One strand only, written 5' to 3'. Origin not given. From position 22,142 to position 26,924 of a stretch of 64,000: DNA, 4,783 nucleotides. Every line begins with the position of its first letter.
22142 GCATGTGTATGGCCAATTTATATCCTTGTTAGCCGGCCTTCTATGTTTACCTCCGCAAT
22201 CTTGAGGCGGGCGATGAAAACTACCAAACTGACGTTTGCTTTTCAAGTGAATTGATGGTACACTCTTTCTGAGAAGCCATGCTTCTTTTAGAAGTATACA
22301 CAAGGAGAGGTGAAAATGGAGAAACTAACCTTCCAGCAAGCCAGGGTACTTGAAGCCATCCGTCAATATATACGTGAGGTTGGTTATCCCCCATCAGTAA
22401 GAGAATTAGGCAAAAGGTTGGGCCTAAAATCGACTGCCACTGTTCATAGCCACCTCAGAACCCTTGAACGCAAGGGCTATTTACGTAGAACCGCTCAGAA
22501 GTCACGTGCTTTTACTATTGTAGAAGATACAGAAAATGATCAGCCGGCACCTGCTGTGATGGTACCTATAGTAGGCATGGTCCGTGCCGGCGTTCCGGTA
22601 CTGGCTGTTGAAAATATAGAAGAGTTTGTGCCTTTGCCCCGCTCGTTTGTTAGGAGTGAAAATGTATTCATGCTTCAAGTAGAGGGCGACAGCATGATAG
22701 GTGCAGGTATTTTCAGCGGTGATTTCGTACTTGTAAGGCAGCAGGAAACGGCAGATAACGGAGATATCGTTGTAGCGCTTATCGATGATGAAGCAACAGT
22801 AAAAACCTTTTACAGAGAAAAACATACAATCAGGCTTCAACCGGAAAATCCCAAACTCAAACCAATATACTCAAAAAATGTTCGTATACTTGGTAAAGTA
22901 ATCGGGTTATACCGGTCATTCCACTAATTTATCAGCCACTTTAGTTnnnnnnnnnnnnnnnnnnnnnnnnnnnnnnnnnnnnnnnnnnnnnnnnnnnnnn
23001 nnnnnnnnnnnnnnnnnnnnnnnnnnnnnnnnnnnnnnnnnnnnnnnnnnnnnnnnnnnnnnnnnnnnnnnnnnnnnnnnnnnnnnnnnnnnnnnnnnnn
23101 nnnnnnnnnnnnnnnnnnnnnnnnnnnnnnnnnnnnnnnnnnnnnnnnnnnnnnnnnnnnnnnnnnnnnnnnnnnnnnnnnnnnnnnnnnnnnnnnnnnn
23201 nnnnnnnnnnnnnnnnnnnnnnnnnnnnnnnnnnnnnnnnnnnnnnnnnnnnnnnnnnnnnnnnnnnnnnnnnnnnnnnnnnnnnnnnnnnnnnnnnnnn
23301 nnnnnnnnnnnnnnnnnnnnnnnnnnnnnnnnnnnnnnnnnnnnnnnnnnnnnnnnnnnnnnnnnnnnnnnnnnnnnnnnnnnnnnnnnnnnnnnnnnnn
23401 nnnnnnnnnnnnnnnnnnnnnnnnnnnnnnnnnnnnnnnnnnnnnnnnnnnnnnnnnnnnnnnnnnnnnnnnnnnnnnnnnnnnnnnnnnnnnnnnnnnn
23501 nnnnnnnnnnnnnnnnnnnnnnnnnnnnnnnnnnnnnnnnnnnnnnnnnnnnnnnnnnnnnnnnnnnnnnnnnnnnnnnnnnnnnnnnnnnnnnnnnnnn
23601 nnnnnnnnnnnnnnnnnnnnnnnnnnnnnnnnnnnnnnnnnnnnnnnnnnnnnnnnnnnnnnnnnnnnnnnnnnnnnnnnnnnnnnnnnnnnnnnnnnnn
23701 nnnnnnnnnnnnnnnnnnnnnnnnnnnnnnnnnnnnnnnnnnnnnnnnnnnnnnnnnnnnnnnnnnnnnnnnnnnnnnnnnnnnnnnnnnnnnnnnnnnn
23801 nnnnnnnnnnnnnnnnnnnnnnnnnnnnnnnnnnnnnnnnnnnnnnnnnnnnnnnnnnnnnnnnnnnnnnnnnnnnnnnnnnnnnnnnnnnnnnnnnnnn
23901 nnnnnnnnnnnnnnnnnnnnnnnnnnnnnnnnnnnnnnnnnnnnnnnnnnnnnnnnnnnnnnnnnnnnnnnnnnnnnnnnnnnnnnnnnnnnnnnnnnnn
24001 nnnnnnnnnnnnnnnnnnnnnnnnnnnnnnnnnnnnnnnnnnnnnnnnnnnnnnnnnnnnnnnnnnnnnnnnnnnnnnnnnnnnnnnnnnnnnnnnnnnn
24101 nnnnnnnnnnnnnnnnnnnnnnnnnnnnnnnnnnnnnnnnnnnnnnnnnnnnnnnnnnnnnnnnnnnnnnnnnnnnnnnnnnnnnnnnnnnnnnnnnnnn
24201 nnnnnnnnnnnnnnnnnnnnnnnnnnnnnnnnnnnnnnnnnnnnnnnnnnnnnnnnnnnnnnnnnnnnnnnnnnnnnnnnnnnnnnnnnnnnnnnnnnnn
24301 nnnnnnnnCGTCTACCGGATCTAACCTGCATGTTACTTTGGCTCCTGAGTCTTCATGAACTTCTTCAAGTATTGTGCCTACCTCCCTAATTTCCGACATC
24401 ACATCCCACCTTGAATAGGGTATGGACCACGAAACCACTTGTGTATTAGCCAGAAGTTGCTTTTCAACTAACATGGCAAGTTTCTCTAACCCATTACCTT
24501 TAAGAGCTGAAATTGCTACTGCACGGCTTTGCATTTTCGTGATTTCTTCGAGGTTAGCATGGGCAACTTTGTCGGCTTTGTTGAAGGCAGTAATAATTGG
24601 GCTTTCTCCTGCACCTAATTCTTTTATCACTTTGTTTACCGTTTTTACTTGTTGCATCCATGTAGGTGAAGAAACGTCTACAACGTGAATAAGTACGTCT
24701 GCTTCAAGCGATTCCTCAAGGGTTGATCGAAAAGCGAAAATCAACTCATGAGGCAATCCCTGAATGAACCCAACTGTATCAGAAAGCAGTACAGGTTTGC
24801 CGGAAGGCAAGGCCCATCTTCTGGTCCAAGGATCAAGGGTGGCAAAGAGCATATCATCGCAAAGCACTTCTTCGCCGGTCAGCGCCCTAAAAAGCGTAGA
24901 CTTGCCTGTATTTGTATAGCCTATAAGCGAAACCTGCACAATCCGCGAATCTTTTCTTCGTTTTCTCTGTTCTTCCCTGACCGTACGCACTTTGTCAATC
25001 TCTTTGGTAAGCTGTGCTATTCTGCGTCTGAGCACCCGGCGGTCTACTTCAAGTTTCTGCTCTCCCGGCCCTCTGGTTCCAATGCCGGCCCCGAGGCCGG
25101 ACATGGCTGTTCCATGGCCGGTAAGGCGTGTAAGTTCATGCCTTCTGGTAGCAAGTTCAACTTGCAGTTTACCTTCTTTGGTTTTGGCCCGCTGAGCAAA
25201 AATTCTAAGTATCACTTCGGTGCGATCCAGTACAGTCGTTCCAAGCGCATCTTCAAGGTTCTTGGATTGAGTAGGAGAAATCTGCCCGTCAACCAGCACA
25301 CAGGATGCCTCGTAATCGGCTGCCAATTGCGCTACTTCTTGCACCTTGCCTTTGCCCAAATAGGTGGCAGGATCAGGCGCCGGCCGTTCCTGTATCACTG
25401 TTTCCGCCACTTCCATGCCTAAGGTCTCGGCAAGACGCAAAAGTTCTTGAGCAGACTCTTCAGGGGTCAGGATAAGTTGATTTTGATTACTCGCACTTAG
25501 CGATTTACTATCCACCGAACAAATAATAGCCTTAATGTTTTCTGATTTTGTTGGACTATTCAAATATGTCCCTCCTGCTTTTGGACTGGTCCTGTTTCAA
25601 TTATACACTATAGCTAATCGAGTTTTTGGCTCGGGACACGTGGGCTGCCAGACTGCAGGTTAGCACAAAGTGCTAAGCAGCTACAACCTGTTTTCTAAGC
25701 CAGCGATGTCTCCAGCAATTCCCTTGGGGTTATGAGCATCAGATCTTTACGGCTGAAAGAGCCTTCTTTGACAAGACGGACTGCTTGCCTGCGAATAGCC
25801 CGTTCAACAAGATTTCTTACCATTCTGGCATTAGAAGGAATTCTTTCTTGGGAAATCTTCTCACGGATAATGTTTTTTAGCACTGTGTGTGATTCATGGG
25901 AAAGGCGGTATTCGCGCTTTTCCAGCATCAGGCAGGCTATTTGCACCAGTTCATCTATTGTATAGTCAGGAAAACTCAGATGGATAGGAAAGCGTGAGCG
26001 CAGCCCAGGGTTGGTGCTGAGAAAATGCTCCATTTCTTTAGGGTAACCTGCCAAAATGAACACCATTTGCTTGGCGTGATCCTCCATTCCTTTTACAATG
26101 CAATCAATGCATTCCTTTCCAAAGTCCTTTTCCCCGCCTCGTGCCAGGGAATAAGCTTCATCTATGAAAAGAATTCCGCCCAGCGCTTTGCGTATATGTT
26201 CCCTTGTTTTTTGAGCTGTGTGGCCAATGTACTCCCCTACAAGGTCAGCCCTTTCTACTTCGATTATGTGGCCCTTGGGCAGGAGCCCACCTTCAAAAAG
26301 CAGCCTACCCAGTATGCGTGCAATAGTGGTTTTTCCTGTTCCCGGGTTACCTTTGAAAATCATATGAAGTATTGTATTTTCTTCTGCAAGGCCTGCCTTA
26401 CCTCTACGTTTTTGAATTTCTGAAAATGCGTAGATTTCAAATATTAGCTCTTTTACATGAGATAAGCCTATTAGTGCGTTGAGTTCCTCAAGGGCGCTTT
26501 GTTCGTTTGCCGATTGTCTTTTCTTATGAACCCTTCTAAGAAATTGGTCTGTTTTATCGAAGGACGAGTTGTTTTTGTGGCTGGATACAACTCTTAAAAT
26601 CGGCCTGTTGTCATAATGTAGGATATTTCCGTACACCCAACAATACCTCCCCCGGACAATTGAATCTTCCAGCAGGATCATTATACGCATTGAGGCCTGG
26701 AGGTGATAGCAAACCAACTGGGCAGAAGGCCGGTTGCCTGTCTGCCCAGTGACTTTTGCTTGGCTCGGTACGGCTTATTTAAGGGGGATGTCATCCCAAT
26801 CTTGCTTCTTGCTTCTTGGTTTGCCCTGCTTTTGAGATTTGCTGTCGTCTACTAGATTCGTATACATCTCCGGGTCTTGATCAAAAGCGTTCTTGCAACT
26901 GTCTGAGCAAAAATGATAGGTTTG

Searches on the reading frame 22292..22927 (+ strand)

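Call 54: search_protein_families(library=pfam, proteins=[window:22292-22927:+])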
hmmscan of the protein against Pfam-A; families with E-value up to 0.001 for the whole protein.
window:22292-22927:+ (211 aa): 6 families
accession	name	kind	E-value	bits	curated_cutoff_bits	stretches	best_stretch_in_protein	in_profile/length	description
PF00717.28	Peptidase_S24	-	2.3e-36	124.5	23.3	1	92-204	1-116/116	Peptidase S24-like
PF01726.22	LexA_DNA_bind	-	2.2e-25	88.6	23.7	1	9-73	1-65/65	LexA DNA binding domain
PF12802.13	MarR_2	-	5.9e-07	30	27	1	12-68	3-54/61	MarR family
PF09339.16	HTH_IclR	-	2.9e-05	24.2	22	1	33-66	18-50/52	IclR helix-turn-helix domain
PF13730.12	HTH_36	-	0.00065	19.9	25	0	34-64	26-55/55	Helix-turn-helix domain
PF01047.28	MarR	-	0.0008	19.7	24.6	0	33-69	17-52/59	MarR family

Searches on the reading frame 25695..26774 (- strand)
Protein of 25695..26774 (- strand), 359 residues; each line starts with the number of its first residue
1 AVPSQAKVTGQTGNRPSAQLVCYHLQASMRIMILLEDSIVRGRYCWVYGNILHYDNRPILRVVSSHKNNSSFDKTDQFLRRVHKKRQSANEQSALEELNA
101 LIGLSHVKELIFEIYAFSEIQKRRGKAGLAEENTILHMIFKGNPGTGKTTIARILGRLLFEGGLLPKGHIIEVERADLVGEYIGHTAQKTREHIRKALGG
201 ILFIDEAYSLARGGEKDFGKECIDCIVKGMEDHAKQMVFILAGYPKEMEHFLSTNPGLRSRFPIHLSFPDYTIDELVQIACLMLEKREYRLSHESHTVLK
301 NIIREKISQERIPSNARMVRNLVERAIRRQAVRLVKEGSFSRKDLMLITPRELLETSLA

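Call 54: search_protein_families(library=pfam, proteins=[window:25695-26774:-])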
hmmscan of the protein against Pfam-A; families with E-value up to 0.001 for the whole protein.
window:25695-26774:- (359 aa): 3 families
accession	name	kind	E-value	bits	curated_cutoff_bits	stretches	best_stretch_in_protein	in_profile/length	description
PF00004.35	AAA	-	2.5e-15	57.5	21.2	1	138-269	1-130/131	ATPase family associated with various cellular activities (AAA)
PF17866.7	AAA_lid_6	-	2.9e-15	56.5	24.3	1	297-350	5-57/60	AAA lid domain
PF13401.12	AAA_22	-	0.00068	20.4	27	0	138-167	8-33/130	AAA domain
